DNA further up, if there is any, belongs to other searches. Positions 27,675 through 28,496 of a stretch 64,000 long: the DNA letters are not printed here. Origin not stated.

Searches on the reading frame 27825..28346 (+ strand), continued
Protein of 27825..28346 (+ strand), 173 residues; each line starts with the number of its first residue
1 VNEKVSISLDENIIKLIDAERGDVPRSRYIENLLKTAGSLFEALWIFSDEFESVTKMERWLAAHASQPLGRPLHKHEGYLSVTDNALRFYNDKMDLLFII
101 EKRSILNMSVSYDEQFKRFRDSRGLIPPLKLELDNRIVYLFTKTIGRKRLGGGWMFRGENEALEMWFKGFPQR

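Call 80: find_encoding_contigs(protein=P0015, flank=4000, max_places=1)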
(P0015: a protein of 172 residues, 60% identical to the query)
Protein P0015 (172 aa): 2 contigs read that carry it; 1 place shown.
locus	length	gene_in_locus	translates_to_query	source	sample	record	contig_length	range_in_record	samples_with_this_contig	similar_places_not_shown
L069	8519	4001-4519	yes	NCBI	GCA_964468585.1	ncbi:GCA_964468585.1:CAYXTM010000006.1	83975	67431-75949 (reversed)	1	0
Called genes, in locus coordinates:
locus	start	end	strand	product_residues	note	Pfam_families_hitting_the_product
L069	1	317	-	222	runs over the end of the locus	PF00923:TAL_FSA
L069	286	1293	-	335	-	PF02779:Transket_pyr, PF02780:Transketolase_C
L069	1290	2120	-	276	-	PF13292:DXP_synthase_N (weak), PF00456:Transketolase_N, PF09364:XFP_N (weak), PF00676:E1_dh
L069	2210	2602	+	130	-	PF01325:Fe_dep_repress, PF01047:MarR (faint), PF01022:HTH_5 (faint), PF13545:HTH_Crp_2 (weak), PF02742:Fe_dep_repr_C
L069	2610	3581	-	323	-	PF00056:Ldh_1_N, PF02866:Ldh_1_C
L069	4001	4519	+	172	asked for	-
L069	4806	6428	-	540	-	PF04055:Radical_SAM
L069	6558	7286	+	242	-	PF00925:GTP_cyclohydro2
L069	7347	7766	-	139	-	PF01475:FUR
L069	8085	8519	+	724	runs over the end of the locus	PF00141:peroxidase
